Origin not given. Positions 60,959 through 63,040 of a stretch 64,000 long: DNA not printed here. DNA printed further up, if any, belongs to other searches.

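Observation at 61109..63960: Translationally coupled paralogous sensor kinases with complementary loss of the His and ATP-binding motifs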

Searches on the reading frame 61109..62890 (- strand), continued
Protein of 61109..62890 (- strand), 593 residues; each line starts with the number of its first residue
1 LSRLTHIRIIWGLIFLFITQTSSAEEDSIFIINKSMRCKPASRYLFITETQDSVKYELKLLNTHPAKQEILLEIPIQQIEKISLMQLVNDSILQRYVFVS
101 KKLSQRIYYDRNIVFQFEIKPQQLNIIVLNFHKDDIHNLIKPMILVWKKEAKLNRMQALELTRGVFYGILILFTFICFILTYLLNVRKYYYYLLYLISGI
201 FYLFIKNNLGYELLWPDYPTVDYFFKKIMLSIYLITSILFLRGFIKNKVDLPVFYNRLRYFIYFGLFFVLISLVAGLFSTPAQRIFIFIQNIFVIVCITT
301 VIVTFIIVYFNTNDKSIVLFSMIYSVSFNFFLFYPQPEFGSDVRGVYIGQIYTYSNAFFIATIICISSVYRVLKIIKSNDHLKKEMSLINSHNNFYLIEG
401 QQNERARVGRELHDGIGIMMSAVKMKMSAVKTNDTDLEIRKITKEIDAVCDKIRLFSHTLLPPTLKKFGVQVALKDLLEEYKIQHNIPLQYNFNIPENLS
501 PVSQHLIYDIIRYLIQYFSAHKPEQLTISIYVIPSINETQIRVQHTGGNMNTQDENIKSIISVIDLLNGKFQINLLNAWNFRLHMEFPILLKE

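Call 90: find_encoding_contigs(protein=P0196, flank=6000, max_places=3)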
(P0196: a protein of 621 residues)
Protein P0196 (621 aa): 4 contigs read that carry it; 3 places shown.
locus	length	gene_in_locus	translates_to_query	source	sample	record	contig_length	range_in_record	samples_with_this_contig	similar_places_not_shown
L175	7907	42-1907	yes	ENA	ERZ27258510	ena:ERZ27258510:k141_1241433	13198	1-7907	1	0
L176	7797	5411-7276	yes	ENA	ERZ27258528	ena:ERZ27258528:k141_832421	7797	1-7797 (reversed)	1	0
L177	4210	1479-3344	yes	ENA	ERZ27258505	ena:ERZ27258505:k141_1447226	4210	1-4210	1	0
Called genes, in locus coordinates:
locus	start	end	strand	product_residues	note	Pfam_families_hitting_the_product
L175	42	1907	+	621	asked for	PF07696:7TMR-DISMED2, PF07730:HisKA_3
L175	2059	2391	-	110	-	PF07411:DUF1508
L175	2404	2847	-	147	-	-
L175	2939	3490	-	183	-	PF13858:DUF4199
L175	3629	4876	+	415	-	PF04286:DUF445 (faint)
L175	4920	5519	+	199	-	PF00127:Copper-bind, PF18962:Por_Secre_tail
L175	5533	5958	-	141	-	PF03061:4HBT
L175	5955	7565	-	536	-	PF00009:GTP_EFTU, PF01926:MMR_HSR1 (weak), PF22042:EF-G_D2, PF16658:RF3_C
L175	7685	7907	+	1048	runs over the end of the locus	PF18911:PKD_4, PF00801:PKD, PF18911:PKD_4, PF13585:CHU_C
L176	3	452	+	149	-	?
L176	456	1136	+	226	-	PF02463:SMC_N (faint), PF00005:ABC_tran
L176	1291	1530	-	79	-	PF06315:AceK_kinase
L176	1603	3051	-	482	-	PF20423:AceK_regulatory, PF06315:AceK_kinase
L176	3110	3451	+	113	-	PF04237:YjbR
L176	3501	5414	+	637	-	PF07696:7TMR-DISMED2, PF07695:7TMR-DISM_7TM, PF02518:HATPase_c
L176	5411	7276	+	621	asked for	PF07696:7TMR-DISMED2, PF07730:HisKA_3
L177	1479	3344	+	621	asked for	PF07696:7TMR-DISMED2, PF07730:HisKA_3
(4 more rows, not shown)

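Call 91: search_protein_families(library=pfam, proteins=[L093:7842-8453:-, L091:3964-4626:-, L093:3974-6004:+, L093:6001-7794:+, L091:239-2101:+, L091:2098-3972:+, L090:3296-3817:+], max_evalue=0.01)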
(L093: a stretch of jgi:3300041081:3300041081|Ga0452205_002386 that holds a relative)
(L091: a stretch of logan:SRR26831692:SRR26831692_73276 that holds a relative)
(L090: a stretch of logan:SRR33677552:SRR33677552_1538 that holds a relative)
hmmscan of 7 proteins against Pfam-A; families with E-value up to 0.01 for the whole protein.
L093:7842-8453:- (203 aa): 3 families
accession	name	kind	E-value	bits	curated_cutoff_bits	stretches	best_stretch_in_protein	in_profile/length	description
PF00072.30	Response_reg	-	3.8e-28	98.3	30.2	1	4-115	2-111/111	Response regulator receiver domain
PF00196.25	GerE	-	1.9e-15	56.7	23.5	1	144-197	4-57/57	Bacterial regulatory proteins, luxR family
PF13384.12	HTH_23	-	0.00012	22.3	24.6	1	148-180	8-40/50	Homeodomain-like domain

L091:3964-4626:- (220 aa): 4 families
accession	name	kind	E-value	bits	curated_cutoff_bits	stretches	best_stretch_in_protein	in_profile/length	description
PF00196.25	GerE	-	3.1e-19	68.8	23.5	1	158-214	1-57/57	Bacterial regulatory proteins, luxR family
PF00072.30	Response_reg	-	4.6e-16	59.4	30.2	1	9-120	1-110/111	Response regulator receiver domain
PF08281.18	Sigma70_r4_2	-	0.0017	18.4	25.7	1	163-202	14-54/54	Sigma-70, region 4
PF04545.22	Sigma70_r4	-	0.0097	15.9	24.1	0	163-202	8-48/50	Sigma-70, region 4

L093:3974-6004:+ (676 aa): 4 families
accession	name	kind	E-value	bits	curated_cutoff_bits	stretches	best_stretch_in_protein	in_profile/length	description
PF07695.17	7TMR-DISM_7TM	-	8.9e-13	49.1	29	1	244-450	4-203/205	7TM diverse intracellular signalling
PF07696.17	7TMR-DISMED2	-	5.5e-11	43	22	1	126-229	33-135/136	7TMR-DISM extracellular 2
PF02518.31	HATPase_c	-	1.3e-09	38.9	26.4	1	587-674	5-110/111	Histidine kinase-, DNA gyrase B-, and HSP90-like ATPase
PF13581.12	HATPase_c_2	-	0.0043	17.5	27.4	1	596-651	40-112/127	Histidine kinase-like ATPase domain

L093:6001-7794:+ (597 aa): 3 families
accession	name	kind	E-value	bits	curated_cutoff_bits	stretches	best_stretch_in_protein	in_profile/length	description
PF07695.17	7TMR-DISM_7TM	-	5e-18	66.2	29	1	157-364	5-205/205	7TM diverse intracellular signalling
PF07730.19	HisKA_3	-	4.6e-07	30.7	24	1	397-455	1-61/68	Histidine kinase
PF07696.17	7TMR-DISMED2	-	1.4e-05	25.5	22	1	21-141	15-135/136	7TMR-DISM extracellular 2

L091:239-2101:+ (620 aa): 3 families
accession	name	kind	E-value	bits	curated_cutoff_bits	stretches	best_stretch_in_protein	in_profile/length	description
PF07695.17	7TMR-DISM_7TM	-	3.4e-19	70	29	1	183-392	2-204/205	7TM diverse intracellular signalling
PF07696.17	7TMR-DISMED2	-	4.2e-19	69.3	22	1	38-155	4-121/136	7TMR-DISM extracellular 2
PF07730.19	HisKA_3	-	0.00012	23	24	1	426-488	1-67/68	Histidine kinase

L091:2098-3972:+ (624 aa): 5 families
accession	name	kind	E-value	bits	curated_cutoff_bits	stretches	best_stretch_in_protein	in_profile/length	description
PF07696.17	7TMR-DISMED2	-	2.2e-22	79.9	22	1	42-157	5-119/136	7TMR-DISM extracellular 2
PF07695.17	7TMR-DISM_7TM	-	8.4e-20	72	29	1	189-394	4-202/205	7TM diverse intracellular signalling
PF02518.31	HATPase_c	-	7.8e-11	42.8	26.4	1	536-622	4-109/111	Histidine kinase-, DNA gyrase B-, and HSP90-like ATPase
PF13589.12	HATPase_c_3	-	0.00021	21.8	25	1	541-592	6-57/137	Histidine kinase-, DNA gyrase B-, and HSP90-like ATPase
PF13581.12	HATPase_c_2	-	0.00062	20.2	27.4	1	542-600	36-103/127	Histidine kinase-like ATPase domain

L090:3296-3817:+ (173 aa): 2 families
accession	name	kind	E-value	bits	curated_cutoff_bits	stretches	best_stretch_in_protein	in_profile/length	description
PF00210.30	Ferritin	-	1.3e-40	139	24.5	1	8-144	2-142/142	Ferritin-like domain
PF02915.23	Rubrerythrin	-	1.7e-05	25.7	22.8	1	9-132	2-127/137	Rubrerythrin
